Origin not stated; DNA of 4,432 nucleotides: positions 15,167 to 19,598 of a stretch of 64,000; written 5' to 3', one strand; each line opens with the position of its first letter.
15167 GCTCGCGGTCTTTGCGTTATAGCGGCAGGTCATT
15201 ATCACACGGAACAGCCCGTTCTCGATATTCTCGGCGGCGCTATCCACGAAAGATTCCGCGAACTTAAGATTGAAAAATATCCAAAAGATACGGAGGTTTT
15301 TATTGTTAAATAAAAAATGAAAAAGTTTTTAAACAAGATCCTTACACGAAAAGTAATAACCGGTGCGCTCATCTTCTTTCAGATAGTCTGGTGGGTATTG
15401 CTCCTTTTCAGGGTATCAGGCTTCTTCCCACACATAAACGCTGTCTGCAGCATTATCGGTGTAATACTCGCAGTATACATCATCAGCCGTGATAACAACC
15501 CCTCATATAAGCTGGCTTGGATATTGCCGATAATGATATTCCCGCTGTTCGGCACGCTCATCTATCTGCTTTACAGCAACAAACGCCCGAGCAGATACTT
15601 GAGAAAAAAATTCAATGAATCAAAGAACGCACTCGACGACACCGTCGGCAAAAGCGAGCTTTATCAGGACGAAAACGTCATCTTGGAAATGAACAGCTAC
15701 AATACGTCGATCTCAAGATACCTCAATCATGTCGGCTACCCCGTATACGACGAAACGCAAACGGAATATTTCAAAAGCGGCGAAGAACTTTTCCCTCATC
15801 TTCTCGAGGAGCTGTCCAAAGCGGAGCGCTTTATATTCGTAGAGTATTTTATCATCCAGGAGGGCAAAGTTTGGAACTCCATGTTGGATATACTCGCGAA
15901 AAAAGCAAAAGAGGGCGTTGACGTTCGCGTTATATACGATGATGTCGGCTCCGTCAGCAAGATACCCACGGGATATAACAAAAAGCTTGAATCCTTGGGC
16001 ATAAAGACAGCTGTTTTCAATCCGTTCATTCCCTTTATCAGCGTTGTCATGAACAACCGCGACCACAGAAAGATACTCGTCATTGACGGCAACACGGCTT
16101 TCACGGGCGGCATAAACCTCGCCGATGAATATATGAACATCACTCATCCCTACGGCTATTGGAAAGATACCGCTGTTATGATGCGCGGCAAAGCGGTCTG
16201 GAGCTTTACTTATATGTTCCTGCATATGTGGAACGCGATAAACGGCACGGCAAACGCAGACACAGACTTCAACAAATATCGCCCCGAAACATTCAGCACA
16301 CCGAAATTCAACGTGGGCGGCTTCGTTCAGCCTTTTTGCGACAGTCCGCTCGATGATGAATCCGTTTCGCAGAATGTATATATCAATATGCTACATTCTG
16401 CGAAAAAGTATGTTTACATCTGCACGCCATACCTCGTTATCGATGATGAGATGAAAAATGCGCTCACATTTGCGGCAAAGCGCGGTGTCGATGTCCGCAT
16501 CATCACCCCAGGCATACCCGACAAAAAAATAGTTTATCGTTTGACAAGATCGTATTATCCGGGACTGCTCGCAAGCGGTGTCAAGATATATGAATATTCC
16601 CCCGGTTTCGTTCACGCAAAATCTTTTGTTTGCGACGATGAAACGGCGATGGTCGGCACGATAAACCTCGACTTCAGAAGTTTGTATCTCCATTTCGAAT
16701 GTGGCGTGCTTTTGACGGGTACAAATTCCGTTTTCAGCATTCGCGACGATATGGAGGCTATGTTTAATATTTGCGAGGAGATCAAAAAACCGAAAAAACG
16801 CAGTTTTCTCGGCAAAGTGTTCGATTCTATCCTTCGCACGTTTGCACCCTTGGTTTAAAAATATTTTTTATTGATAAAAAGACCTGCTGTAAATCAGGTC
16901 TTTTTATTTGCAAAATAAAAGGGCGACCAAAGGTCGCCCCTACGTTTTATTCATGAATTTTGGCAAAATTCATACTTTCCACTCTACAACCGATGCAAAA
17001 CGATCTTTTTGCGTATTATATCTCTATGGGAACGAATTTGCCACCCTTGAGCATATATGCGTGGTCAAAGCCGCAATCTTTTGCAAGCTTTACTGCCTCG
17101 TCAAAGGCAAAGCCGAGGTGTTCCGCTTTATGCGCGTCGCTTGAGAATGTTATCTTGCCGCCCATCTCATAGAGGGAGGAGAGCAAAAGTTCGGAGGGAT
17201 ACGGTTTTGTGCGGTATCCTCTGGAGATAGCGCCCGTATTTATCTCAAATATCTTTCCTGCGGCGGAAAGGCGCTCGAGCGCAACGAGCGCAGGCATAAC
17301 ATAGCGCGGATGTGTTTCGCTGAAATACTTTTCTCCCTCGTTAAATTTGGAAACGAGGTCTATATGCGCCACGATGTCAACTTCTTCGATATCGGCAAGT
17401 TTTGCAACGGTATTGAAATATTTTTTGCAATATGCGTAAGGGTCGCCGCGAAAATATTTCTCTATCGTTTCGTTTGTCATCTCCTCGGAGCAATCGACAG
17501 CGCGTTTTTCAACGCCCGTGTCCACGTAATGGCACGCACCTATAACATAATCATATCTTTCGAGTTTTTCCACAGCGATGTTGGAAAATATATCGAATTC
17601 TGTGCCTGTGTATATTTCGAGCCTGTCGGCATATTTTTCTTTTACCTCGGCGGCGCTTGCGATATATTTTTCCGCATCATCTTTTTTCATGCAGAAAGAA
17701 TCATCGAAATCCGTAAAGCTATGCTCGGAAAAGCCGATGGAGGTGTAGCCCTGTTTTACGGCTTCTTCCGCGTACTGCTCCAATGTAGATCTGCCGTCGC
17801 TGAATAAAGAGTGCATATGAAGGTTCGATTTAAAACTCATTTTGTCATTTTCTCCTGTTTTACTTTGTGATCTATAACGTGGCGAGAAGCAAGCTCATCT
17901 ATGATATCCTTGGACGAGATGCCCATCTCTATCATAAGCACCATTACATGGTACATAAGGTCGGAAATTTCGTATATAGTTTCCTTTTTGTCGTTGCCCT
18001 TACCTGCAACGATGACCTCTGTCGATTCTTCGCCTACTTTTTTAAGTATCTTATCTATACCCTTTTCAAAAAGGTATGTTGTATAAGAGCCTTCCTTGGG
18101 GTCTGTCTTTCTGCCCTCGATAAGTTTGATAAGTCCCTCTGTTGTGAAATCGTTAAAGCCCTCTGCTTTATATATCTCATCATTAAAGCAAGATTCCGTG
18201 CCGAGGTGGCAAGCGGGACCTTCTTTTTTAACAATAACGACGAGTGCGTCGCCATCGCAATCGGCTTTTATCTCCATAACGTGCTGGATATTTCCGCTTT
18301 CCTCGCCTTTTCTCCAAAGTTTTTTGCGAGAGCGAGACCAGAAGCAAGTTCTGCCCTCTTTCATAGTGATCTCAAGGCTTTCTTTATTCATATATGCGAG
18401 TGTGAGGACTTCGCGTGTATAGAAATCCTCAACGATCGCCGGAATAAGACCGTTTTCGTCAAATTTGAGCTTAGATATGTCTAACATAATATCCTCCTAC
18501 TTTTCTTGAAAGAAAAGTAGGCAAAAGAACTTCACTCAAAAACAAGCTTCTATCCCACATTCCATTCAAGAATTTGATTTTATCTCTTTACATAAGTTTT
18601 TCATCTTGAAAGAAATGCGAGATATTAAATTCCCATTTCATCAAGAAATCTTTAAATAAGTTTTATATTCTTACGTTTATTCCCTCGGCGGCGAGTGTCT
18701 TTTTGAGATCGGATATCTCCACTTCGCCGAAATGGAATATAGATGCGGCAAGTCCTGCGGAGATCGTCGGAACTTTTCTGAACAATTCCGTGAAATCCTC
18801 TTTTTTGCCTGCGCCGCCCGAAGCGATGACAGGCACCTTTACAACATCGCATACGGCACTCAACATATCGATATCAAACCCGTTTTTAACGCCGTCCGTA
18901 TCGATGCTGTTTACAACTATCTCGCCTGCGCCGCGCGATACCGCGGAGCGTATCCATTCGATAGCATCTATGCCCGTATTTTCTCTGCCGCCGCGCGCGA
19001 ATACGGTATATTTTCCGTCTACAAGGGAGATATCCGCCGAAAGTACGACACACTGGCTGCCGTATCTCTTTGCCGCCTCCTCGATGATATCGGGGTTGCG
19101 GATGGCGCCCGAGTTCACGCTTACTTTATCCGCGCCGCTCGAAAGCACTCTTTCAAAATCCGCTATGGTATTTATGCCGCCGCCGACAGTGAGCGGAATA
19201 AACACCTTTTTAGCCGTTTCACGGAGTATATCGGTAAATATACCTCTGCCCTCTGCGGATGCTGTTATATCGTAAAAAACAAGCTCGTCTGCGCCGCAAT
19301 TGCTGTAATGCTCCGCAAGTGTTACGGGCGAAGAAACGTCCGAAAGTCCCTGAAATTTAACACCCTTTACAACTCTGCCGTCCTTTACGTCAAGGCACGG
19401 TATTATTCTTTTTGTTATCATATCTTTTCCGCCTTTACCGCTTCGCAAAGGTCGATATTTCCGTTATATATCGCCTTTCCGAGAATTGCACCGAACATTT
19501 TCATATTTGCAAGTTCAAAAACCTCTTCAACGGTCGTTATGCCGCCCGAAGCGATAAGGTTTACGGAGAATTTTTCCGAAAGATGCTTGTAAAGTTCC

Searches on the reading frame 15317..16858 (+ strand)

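Call 74: search_protein_families(library=pfam, proteins=[window:15317-16858:+], max_evalue=0.00001)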
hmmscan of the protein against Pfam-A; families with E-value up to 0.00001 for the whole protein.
window:15317-16858:+ (513 aa): 3 families
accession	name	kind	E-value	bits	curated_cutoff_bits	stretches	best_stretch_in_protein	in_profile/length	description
PF13091.12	PLDc_2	-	4.2e-42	143.5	27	2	355-481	1-130/132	PLD-like domain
PF00614.28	PLDc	-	1.5e-14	53.7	21.9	1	245-272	1-28/28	Phospholipase D Active site motif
PF13396.11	PLDc_N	-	5.2e-10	39.6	23.3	1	48-85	3-39/42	Phospholipase_D-nuclease N-terminal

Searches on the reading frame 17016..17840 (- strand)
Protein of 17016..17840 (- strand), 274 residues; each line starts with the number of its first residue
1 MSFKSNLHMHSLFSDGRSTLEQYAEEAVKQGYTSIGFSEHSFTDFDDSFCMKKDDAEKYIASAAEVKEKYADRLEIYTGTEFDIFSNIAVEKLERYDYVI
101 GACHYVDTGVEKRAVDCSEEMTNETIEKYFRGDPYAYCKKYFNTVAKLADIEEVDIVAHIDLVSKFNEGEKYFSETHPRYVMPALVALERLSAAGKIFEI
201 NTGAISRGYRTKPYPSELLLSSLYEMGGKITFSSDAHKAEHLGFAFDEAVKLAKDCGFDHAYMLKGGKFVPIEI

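Call 74: search_protein_families(library=pfam, proteins=[window:17016-17840:-], max_evalue=0.00001)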
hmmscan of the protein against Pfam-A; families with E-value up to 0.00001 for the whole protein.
window:17016-17840:- (274 aa): 1 family
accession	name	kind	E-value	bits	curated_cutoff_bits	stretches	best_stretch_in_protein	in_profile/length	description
PF02811.25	PHP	-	6e-15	56.4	26.4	1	7-202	2-163/164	PHP domain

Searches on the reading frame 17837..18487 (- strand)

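Call 74: search_protein_families(library=pfam, proteins=[window:17837-18487:-], max_evalue=0.00001)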
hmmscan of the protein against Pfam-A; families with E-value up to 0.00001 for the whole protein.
window:17837-18487:- (216 aa): 2 families
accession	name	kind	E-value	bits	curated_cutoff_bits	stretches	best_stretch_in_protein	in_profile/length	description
PF01502.23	PRA-CH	-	4.9e-34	116.4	27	1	30-102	2-74/74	Phosphoribosyl-AMP cyclohydrolase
PF01503.22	PRA-PH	-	4.1e-22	78.8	21.3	1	119-203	4-86/86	Phosphoribosyl-ATP pyrophosphohydrolase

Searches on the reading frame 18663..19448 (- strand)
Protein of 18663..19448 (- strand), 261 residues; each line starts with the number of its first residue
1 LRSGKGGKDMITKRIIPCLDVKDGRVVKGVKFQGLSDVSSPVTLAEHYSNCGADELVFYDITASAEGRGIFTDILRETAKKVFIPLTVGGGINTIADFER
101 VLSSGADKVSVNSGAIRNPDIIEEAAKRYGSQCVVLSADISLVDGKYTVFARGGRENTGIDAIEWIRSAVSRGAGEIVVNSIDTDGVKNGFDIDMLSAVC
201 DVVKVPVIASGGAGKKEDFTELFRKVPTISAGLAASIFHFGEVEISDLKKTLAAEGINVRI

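Call 74: search_protein_families(library=pfam, proteins=[window:18663-19448:-], max_evalue=0.00001)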
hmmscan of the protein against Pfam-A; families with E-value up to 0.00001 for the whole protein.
window:18663-19448:- (261 aa): 3 families
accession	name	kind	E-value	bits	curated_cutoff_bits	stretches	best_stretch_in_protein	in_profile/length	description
PF00977.27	His_biosynth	-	1.6e-76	257.2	23.6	1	14-243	1-227/228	Histidine biosynthesis protein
PF01207.24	Dus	-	1.9e-06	27.6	20.4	0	44-155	143-260/311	Dihydrouridine synthase (Dus)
PF03060.21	NMO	-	5.8e-06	26.4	28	0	160-220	143-209/331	Nitronate monooxygenase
